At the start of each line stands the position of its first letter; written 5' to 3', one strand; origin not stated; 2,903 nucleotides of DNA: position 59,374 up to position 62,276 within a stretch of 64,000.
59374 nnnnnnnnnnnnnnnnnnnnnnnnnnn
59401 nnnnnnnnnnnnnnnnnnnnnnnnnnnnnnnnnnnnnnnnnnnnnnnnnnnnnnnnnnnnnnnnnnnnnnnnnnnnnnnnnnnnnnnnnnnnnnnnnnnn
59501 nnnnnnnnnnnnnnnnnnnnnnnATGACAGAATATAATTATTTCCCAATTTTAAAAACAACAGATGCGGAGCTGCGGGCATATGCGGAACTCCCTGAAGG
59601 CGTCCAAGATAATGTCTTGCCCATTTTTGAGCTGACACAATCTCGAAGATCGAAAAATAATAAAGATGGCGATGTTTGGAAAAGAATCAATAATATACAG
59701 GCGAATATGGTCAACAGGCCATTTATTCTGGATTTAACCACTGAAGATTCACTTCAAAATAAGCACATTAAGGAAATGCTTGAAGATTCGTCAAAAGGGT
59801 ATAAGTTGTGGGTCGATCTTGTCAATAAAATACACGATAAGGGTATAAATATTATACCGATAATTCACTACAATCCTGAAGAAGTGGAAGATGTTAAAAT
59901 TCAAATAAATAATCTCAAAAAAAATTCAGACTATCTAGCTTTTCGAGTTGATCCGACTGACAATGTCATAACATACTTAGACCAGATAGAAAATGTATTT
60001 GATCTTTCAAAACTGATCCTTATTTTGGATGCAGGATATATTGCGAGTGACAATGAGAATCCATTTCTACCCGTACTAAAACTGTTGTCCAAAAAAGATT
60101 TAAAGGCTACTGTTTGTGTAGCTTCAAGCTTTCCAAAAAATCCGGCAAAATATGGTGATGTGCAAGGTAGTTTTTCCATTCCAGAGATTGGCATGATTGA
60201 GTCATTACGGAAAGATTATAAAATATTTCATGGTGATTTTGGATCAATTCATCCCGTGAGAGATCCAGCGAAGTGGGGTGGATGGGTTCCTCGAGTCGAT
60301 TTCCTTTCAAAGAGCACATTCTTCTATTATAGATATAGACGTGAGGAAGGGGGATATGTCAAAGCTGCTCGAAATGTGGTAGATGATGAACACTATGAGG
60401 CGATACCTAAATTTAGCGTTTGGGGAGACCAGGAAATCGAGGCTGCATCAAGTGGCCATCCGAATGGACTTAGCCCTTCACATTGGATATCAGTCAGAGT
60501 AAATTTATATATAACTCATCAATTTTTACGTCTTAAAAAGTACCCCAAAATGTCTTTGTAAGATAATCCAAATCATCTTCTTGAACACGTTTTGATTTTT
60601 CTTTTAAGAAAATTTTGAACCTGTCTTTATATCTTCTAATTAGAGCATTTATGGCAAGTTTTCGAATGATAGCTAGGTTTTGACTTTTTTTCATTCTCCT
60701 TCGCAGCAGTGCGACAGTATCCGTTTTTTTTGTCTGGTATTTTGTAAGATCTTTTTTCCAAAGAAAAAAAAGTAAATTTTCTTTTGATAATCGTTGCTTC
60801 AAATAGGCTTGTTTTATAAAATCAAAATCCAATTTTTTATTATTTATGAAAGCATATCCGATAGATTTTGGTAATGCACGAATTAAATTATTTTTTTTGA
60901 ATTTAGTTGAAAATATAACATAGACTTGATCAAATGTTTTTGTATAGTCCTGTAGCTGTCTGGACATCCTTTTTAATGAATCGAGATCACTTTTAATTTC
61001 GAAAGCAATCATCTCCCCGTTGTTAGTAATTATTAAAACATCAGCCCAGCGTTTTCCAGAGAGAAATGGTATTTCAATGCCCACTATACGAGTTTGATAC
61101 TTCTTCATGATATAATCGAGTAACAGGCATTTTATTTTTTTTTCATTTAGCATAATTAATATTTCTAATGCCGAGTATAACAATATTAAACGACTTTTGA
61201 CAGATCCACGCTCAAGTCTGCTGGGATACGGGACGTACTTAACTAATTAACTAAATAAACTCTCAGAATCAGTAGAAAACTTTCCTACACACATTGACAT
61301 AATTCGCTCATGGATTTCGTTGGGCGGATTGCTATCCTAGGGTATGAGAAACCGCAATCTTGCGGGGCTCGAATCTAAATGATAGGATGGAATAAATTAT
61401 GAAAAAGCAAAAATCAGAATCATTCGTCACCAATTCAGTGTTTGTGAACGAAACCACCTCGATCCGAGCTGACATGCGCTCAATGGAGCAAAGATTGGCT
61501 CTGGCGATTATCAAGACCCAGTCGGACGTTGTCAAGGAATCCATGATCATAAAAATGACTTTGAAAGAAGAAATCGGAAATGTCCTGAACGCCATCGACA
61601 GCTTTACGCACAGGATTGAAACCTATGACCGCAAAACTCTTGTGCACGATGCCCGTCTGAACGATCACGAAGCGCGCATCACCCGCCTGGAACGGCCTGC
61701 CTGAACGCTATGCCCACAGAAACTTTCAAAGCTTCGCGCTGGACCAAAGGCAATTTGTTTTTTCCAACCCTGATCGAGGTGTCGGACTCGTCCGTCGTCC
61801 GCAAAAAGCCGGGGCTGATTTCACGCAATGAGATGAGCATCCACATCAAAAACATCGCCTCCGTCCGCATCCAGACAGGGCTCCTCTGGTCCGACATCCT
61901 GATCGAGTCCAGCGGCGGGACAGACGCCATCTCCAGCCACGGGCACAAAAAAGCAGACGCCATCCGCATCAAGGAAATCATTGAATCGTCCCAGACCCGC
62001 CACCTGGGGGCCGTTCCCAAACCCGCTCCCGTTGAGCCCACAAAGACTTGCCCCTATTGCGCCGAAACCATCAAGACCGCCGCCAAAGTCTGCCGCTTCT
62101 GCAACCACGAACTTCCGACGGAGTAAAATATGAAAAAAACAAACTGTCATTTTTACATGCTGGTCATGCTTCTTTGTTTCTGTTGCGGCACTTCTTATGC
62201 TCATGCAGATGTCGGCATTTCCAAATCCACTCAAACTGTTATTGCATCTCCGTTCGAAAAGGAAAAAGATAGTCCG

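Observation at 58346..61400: Low-GC island after upp: coupled TM/coiled-coil - ImmA/IrrE peptidase - 345-aa unknown operon, convergent with a PD-(D/E)xK-like gene (candidate defence/abortive-infection system)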

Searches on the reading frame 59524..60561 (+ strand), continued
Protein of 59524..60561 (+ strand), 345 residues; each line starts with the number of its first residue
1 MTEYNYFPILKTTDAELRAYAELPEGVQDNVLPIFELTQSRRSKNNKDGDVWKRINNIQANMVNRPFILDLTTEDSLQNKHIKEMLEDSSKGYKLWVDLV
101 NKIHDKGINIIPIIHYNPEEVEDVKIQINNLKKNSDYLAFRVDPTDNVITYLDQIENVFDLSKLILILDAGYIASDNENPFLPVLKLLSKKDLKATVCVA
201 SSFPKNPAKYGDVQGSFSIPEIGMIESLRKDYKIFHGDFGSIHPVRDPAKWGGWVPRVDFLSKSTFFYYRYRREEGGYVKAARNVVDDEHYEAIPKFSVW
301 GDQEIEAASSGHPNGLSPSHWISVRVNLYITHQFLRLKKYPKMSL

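Call 110: search_protein_families(library=pfam, alignment_id=A10, max_evalue=0.001)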
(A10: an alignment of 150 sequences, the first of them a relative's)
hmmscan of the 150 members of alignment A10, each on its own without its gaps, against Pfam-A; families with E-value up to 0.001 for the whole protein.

A. member 1, L003:6673-7077:- (135 aa): 3 families
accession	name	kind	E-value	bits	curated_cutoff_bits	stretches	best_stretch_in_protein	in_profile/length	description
PF03852.21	Vsr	-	3.7e-24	84.8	27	1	1-70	1-70/74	DNA mismatch endonuclease Vsr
PF04480.18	DUF559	-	3.6e-10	40.1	20.6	1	90-132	66-108/109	Protein of unknown function (DUF559)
PF18741.7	MTES_1575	-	2.4e-05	24.8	38.2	0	91-132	55-96/96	REase_MTES_1575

B. families by the number of members that match (of 150 scanned): 26 families (the first 25 are shown)
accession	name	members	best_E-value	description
PF01381.28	HTH_3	4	6e-14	Helix-turn-helix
PF13560.12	HTH_31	4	2.7e-08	Helix-turn-helix domain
PF13443.12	HTH_26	3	1.2e-22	Cro/C1-type HTH DNA-binding domain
PF12844.13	HTH_19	3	2e-11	Helix-turn-helix domain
PF04343.18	DUF488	2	3e-18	Domain of unknown function DUF488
PF22751.1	DUF488-N3a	2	6.3e-10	Active DUF488-N3 subclade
PF04342.18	DMT_6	1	2.7e-47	Putative member of DMT superfamily (DUF486)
PF09905.14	VF530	1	3e-34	DNA-binding protein VF530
PF00958.27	GMP_synt_C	1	1.2e-25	GMP synthase C terminal domain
PF00076.28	RRM_1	1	7e-25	RNA recognition motif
PF03852.21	Vsr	1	3.7e-24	DNA mismatch endonuclease Vsr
PF07866.17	DUF1653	1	9e-24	Protein of unknown function (DUF1653)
PF11964.13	SpoIIAA-like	1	2.6e-18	SpoIIAA-like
PF12668.12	DUF3791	1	1.3e-16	Protein of unknown function (DUF3791)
PF04545.22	Sigma70_r4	1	1e-14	Sigma-70, region 4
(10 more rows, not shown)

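Call 111: search_solved_structures(query=A2, max_evalue=1)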
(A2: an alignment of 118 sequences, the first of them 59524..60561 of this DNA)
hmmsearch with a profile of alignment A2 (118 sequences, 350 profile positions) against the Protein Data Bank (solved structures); distinct sequences matched with E-value up to 1: 19.
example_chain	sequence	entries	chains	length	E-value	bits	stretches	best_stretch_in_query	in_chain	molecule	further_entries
6mdm_H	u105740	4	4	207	0.068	15.4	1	42-91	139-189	Synaptosomal-associated protein 25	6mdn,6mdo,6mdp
2n1t_D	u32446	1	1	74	0.071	15.3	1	42-91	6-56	Synaptosomal-associated protein 25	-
6ip1_D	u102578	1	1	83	0.1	14.8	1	42-91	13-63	Synaptosomal-associated protein 25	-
1sfc_D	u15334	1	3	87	0.12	14.6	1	42-91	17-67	PROTEIN (SNAP-25B)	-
5low_E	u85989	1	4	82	0.13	14.4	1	42-91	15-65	Synaptosomal-associated protein 25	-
3j97_M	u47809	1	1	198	0.15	14.2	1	42-91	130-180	Synaptosomal-associated protein 25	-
3j96_M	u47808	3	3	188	0.16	14.2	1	42-91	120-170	Synaptosomal-associated protein 25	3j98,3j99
3hd7_D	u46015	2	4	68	0.16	14.1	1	47-91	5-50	Synaptosomal-associated protein 25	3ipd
5lob_E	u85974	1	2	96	0.19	13.9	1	42-91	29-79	Synaptosomal-associated protein 25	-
1urq_D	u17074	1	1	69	0.22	13.7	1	48-91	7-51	SYNAPTOSOMAL-ASSOCIATED PROTEIN 25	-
1kil_D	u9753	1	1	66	0.24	13.6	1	49-91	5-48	SNAP-25 C-terminal SNARE motif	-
1n7s_D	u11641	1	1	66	0.24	13.6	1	49-91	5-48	SNAP-25A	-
3rk2_D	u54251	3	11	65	0.25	13.5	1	49-91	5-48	Synaptosomal-associated protein 25 | SNAP25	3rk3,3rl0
9ojz_I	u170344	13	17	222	0.28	13.3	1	42-91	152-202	Synaptosomal-associated protein 25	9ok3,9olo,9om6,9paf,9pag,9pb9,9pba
5ccg_D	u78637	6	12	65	0.28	13.3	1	49-91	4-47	Synaptosomal-associated protein 25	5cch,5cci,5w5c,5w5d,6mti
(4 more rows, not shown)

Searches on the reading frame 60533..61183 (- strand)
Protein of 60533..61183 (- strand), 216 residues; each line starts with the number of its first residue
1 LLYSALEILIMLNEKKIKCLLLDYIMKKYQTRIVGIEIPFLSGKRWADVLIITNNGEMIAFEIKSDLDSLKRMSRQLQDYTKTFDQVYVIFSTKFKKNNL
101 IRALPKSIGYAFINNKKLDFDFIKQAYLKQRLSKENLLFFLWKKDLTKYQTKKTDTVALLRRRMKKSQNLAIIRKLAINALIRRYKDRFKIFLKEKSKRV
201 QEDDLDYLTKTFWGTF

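Call 3: search_protein_families(library=pfam, proteins=[window:60533-61183:-], max_evalue=0.1)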
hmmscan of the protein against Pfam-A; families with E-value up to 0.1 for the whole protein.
window:60533-61183:- (216 aa): 2 families
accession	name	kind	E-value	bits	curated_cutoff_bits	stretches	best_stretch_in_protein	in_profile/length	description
PF06319.18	MmcB-like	-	0.00021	21.5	22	1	37-97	35-93/148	DNA repair protein MmcB-like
PF04313.20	HSDR_N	-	0.021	15.1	25.1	0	43-84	124-165/198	Type I restriction enzyme R protein N terminus (HSDR_N)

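Call 4: search_protein_families(library=padloc, proteins=[window:60533-61183:-], max_evalue=0.1)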
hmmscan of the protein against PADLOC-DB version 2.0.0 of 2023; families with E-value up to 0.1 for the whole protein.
window:60533-61183:- (216 aa): 1 family
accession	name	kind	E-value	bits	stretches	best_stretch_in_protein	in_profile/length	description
PDLC02989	cll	-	2.8e-28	97.4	1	10-210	3-209/265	-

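Call 5: search_protein_families(library=ncbifam, proteins=[window:60533-61183:-], max_evalue=0.1)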
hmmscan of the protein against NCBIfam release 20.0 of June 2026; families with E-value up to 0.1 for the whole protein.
window:60533-61183:- (216 aa): 1 family
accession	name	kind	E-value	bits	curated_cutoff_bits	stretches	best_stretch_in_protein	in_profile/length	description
NF033832.1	sce7726_fam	subfamily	1.2e-29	103.5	70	1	12-187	1-177/184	sce7726 family protein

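Call 53: search_solved_structures(query=A3, max_evalue=1, show_alignments=1)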
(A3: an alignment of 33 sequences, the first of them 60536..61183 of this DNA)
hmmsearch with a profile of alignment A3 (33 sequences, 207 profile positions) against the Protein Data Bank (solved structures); distinct sequences matched with E-value up to 1: 4.
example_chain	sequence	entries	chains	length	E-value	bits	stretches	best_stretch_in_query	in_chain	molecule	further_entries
7du0_A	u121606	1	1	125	0.027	17.6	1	117-186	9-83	AcrIF14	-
7ecv_I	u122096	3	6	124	0.031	17.3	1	119-186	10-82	AcrIF14 | AcrF14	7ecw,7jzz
8ro0_e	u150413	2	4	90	0.69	12.9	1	67-116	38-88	Probable small nuclear ribonucleoprotein E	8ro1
4nmn_A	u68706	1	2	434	0.73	12.9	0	117-190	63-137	Replicative DNA helicase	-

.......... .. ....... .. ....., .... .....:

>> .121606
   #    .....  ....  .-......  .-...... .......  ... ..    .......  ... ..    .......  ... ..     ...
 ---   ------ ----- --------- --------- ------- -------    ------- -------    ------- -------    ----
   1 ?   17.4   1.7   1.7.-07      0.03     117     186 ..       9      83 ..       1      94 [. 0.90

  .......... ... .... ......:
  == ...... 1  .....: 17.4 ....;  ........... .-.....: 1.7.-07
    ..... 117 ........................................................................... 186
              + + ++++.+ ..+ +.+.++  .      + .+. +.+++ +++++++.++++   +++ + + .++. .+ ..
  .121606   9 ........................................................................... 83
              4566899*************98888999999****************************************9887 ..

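Call 54: search_protein_families(library=pfam, alignment_id=A3, max_evalue=0.01)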
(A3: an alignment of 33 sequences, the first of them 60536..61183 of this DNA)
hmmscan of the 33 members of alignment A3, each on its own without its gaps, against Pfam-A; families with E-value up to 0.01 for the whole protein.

A. member 1, window:60536-61183:- (216 aa): 1 family
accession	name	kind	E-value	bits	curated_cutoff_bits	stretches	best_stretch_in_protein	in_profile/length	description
PF06319.18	MmcB-like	-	0.00021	21.5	22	1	37-97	35-93/148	DNA repair protein MmcB-like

B. families by the number of members that match (of 33 scanned): 9 families
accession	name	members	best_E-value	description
PF06319.18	MmcB-like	11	5.2e-06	DNA repair protein MmcB-like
PF13588.12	HSDR_N_2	4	0.00017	Type I restriction enzyme R protein N terminus (HSDR_N)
PF02037.33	SAP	1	4.2e-07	SAP domain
PF24314.1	DUF7488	1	5.7e-05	Domain of unknown function (DUF7488)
PF14876.11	RSF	1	9.2e-05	Respiratory growth transcriptional regulator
PF04313.20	HSDR_N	1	0.0014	Type I restriction enzyme R protein N terminus (HSDR_N)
PF07373.16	CAMP_factor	1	0.0038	CAMP factor (Cfa)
PF05717.18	TnpB_IS66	1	0.0071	IS66 Orf2 like protein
PF01870.24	Hjc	1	0.0077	Archaeal holliday junction resolvase (hjc)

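Call 84: find_homologous_proteins(query=window:60536-61153:-, max_evalue=0.00001)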
Query window:60536-61153:- (206 aa): 20 proteins with E <= 0.00001 among 192 candidates.
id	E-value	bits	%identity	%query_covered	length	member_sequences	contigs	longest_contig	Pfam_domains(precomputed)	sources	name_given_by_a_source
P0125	6.6e-126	435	100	100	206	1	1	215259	PF26915.1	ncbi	-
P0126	3.7e-80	286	65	100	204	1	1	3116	PF26915.1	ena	-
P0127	7.4e-78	279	61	100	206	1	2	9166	PF26915.1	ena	-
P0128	3.5e-57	211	51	98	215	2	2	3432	PF26915.1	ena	-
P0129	7.1e-52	194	48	100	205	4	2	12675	PF26915.1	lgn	-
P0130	1.3e-49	187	47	100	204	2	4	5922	PF26915.1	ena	-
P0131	9.7e-46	174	42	98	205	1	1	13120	PF26915.1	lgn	-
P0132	1.2e-43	167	42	98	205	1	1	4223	PF26915.1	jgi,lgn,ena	-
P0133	1.9e-43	166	45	96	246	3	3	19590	PF26915.1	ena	-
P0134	1.0e-42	164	44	96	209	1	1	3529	PF26915.1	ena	-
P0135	1.1e-41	161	41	98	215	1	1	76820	PF26915.1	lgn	-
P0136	2.7e-40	156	45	98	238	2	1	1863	PF26915.1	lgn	-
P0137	1.1e-39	154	46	98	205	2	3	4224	PF26915.1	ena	-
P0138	2.5e-39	153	42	96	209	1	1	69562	PF26915.1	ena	-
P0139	3.4e-39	153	43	100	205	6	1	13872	PF26915.1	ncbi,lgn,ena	-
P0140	5.8e-39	152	45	98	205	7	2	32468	PF26915.1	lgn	-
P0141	1.6e-38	150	45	98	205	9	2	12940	PF26915.1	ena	-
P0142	1.2e-36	144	43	98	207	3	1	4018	PF26915.1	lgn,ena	-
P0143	9.4e-26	109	37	94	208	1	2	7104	PF26915.1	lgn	-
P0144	1.4e-24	105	36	94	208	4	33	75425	PF26915.1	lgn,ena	-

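Call 93: predict_structure(alignment_id=A9)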
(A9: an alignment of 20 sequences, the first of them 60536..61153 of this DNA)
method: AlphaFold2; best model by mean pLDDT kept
length: 206 residues; sequences in the alignment: 20
mean_pLDDT: 91.7   pTM: 0.88
mean pLDDT of the five models: 91.7, 90.4, 89.6, 84.6, 79.5
residues with pLDDT >= 90: 167; 70-90: 32; 50-70: 3; < 50: 4
segments of 3 or more residues with pLDDT < 50: 203-206
pLDDT, mean of each block of 10 residues (from residue 1): 90 94 95 92 97 92 91 97 90 92 89 94 96 93 94 97 97 94 92 88 45
secondary structure, 60 per line:
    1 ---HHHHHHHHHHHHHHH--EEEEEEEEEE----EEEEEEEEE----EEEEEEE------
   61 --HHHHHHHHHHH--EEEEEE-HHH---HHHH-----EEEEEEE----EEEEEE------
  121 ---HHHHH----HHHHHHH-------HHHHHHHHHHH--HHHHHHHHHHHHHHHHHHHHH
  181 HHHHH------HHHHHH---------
elements in order: H4-18 E21-30 E35-43 E48-54 H63-73 E76-81 H89-92 E98-104 E109-114 H124-128 H133-139 H147-157 H160-185 H192-197

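Call 106: search_protein_families(library=phrogs, proteins=[window:60536-61153:-], max_evalue=0.001)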
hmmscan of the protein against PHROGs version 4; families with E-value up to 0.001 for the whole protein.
window:60536-61153:- (206 aa): 2 families
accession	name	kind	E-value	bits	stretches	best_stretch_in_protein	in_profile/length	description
phrog_984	-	unknown function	4.7e-21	76.7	1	2-166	5-174/230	-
phrog_2776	-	unknown function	7.3e-05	23.5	1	6-154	18-166/181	-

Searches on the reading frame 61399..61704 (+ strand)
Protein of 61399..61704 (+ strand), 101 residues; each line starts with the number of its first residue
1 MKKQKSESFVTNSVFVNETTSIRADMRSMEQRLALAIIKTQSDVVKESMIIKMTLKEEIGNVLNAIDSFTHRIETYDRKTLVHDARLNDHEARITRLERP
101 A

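Call 3: search_protein_families(library=pfam, proteins=[window:61399-61704:+], max_evalue=0.1)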
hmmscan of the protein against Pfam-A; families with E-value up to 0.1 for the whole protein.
window:61399-61704:+ (101 aa): 1 family
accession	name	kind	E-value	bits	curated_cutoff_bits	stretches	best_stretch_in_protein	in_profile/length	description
PF07798.16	CCDC90-like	-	0.0058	16.9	33.5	1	16-75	78-137/175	Coiled-coil domain-containing protein 90-like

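Call 4: search_protein_families(library=padloc, proteins=[window:61399-61704:+], max_evalue=0.1)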
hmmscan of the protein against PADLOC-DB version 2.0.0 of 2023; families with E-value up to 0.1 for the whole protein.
window:61399-61704:+ (101 aa): 0 families

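Call 5: search_protein_families(library=ncbifam, proteins=[window:61399-61704:+], max_evalue=0.1)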
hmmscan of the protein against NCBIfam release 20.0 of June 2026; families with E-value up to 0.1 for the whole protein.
window:61399-61704:+ (101 aa): 0 families

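Call 106: search_protein_families(library=phrogs, proteins=[window:61399-61701:+], max_evalue=0.001)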
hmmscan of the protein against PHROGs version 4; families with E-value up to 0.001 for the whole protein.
window:61399-61701:+ (101 aa): 0 families

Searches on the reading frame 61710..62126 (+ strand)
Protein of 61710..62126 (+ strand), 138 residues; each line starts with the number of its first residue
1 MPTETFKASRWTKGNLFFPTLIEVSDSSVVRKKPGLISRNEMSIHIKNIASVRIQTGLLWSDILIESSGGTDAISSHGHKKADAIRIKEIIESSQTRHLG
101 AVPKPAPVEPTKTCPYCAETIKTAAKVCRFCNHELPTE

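Call 3: search_protein_families(library=pfam, proteins=[window:61710-62126:+], max_evalue=0.1)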
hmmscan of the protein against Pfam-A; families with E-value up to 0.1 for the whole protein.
window:61710-62126:+ (138 aa): 7 families
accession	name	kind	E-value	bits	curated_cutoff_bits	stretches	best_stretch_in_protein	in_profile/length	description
PF10571.15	UPF0547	-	8.5e-08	32.6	29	1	112-134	1-23/26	Uncharacterised protein family UPF0547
PF03703.20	bPH_2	-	0.00088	19.9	22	1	28-91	11-78/78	Bacterial PH domain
PF13248.11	Zn_ribbon_3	-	0.0031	17.3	27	1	111-134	2-25/26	zinc-ribbon domain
PF18912.6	DZR_2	-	0.017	15.4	27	1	112-136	8-33/56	Double zinc ribbon domain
PF12773.13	DZR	-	0.026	15.1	27.3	1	113-132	26-45/45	Double zinc ribbon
PF13240.11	Zn_Ribbon_1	-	0.038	14.2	25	1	114-135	2-23/23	zinc-ribbon domain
PF17120.11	zf-RING_16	-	0.039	14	27.4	1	109-133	2-26/57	RING/Ubox like zinc-binding domain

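Call 4: search_protein_families(library=padloc, proteins=[window:61710-62126:+], max_evalue=0.1)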
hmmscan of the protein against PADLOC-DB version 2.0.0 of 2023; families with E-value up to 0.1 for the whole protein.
window:61710-62126:+ (138 aa): 1 family
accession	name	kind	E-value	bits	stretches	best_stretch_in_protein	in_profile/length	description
PDLC03862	LmuB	-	0.012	11.9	1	112-134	331-353/643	-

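Call 5: search_protein_families(library=ncbifam, proteins=[window:61710-62126:+], max_evalue=0.1)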
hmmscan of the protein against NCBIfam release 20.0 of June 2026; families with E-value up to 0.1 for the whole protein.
window:61710-62126:+ (138 aa): 0 families

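Call 106: search_protein_families(library=phrogs, proteins=[window:61710-62123:+], max_evalue=0.001)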
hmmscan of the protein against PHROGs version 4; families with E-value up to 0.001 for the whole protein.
window:61710-62123:+ (138 aa): 3 families
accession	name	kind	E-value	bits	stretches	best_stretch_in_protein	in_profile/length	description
phrog_8436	-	unknown function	5.1e-07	30.8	1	108-136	60-88/110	-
phrog_8032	-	unknown function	4e-05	24.9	1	109-134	71-96/173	-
phrog_23817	-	unknown function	0.0009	20.3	0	111-137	5-31/110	-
